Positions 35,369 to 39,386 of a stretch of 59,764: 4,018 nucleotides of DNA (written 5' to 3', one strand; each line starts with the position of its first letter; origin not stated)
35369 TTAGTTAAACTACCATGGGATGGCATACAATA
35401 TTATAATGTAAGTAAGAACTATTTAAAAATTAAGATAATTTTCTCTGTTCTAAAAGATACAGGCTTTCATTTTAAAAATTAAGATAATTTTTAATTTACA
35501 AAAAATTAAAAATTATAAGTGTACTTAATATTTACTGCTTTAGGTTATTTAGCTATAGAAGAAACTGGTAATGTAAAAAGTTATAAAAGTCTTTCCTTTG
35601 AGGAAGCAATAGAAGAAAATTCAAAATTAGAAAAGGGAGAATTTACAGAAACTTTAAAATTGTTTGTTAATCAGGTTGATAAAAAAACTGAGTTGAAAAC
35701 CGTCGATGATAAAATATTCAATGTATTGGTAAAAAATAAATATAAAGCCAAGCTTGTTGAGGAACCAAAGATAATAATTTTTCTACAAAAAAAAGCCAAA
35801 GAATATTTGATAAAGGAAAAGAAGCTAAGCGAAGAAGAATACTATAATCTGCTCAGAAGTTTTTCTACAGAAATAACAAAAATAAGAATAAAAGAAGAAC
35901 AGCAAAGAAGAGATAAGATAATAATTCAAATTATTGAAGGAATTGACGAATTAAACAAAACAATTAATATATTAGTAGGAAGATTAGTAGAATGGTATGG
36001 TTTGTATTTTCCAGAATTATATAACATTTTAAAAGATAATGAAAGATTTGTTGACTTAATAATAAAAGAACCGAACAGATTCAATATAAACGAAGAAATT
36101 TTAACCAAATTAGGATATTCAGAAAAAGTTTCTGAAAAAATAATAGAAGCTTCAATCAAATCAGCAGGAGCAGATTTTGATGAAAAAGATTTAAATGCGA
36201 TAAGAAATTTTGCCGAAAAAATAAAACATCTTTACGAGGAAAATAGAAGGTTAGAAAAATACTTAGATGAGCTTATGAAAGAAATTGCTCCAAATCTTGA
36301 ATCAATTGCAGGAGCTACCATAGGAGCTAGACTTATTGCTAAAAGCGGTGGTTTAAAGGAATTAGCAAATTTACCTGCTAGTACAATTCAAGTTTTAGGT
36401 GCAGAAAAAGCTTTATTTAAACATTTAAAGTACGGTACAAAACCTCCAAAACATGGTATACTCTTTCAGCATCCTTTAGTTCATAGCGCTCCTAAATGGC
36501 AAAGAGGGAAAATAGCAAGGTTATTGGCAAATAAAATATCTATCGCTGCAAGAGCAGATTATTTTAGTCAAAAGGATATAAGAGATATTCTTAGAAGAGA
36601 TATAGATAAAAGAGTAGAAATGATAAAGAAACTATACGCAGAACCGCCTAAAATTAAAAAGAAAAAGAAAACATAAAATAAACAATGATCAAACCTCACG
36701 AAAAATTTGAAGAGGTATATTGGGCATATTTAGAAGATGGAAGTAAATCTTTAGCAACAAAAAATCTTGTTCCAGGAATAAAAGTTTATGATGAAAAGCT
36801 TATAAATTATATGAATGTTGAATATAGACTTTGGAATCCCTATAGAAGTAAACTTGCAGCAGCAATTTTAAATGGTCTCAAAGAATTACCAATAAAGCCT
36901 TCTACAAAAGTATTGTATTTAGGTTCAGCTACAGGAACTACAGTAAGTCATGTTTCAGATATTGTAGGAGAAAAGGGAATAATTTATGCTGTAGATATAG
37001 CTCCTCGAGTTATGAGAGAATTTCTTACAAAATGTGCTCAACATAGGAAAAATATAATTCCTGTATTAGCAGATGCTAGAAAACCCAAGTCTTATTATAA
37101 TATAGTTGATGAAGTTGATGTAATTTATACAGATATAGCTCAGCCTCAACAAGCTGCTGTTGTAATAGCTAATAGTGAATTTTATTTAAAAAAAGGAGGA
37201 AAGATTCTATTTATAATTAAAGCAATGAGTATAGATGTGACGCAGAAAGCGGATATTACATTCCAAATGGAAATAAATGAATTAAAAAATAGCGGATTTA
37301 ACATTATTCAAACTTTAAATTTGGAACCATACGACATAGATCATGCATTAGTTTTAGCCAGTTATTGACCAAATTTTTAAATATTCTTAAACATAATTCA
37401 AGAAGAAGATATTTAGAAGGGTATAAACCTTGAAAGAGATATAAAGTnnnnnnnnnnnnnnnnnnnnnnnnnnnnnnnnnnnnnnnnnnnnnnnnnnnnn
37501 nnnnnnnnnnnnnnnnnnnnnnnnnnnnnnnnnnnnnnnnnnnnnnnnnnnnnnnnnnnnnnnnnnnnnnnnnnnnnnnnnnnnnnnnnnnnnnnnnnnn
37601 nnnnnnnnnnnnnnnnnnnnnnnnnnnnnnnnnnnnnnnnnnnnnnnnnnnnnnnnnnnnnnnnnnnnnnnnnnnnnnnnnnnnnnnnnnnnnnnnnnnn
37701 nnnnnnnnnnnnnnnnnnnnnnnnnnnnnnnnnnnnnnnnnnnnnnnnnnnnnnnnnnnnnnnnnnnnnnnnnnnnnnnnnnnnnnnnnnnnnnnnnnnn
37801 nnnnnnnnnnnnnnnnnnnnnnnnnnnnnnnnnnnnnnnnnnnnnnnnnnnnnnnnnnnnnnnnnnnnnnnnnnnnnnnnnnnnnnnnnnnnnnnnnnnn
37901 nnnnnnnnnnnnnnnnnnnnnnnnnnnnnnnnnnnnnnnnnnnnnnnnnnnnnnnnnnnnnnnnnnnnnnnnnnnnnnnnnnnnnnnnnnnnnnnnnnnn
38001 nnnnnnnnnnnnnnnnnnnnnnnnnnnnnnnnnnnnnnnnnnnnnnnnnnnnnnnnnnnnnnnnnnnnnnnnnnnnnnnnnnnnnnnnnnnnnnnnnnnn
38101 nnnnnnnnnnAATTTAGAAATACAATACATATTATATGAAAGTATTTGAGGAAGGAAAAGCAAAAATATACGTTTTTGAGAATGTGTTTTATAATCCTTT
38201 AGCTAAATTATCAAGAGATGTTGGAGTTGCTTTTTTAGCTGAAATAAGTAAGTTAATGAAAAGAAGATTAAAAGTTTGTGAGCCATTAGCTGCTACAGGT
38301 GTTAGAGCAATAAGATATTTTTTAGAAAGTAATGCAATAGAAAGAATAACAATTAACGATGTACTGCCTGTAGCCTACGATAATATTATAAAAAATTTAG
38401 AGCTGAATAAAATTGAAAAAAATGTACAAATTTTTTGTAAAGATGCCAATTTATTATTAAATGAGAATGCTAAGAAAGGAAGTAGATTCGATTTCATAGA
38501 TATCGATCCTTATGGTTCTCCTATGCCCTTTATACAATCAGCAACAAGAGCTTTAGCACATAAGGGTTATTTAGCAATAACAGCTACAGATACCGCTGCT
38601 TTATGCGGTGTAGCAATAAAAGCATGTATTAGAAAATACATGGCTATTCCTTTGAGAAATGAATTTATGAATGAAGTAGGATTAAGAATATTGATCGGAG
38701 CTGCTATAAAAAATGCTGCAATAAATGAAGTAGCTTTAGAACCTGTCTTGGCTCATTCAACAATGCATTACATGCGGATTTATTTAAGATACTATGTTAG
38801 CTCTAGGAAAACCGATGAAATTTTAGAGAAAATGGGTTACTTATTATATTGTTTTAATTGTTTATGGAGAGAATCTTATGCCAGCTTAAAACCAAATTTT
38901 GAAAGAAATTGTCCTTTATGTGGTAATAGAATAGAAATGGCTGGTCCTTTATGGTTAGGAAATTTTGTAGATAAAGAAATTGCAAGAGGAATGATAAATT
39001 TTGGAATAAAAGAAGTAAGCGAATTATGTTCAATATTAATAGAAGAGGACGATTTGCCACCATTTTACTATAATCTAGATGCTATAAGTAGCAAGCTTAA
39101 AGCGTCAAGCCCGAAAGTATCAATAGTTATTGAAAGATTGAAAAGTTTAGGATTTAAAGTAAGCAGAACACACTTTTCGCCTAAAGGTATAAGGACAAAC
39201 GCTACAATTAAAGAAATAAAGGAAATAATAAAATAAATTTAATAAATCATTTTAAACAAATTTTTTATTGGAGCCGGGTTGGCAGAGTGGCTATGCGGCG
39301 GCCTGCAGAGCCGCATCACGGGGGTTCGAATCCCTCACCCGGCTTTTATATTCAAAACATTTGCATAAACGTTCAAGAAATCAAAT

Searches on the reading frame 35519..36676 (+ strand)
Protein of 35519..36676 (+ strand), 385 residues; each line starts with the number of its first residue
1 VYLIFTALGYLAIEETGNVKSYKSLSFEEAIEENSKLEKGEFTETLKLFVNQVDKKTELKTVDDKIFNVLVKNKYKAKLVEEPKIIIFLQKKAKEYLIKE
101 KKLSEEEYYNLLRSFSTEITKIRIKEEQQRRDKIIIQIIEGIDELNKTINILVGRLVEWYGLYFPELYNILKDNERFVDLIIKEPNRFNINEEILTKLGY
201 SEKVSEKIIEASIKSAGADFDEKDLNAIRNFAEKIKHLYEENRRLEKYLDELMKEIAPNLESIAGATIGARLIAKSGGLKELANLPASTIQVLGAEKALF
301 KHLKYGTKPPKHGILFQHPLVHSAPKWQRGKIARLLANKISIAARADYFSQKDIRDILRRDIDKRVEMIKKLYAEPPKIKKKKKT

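Call 21: search_protein_families(library=pfam, proteins=[window:35519-36676:+], max_evalue=0.001)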
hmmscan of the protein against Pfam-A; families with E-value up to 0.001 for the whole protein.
window:35519-36676:+ (385 aa): 2 families
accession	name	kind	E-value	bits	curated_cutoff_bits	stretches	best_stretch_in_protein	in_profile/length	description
PF01798.23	Nop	-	4.1e-67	226.4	25.4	1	142-367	2-227/228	snoRNA binding domain, fibrillarin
PF21572.2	Nop5_56-rel_N_Arc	-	1.7e-06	28.9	27.8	1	1-121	2-124/128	Archaeal Nop5/56-rel, N-terminal domain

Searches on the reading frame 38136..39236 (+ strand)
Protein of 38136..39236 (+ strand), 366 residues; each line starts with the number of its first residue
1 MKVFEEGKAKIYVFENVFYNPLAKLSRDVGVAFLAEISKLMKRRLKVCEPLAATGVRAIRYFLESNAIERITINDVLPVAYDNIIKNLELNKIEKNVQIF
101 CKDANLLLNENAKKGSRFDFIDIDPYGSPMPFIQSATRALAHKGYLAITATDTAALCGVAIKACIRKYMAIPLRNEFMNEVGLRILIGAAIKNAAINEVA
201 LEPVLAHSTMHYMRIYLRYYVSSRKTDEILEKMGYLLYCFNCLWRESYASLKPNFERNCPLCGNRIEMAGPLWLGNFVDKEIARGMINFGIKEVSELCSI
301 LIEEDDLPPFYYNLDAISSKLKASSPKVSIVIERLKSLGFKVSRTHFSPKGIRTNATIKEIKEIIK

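Call 21: search_protein_families(library=pfam, proteins=[window:38136-39236:+], max_evalue=0.001)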
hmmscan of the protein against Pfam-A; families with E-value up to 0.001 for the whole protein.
window:38136-39236:+ (366 aa): 2 families
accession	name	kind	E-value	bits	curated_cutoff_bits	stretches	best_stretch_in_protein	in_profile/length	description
PF02005.22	TRM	-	3e-110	369.4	27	1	8-365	10-375/376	N2,N2-dimethylguanosine tRNA methyltransferase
PF03602.21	Cons_hypoth95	-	0.00022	21.4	24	1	69-147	65-143/182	Conserved hypothetical protein 95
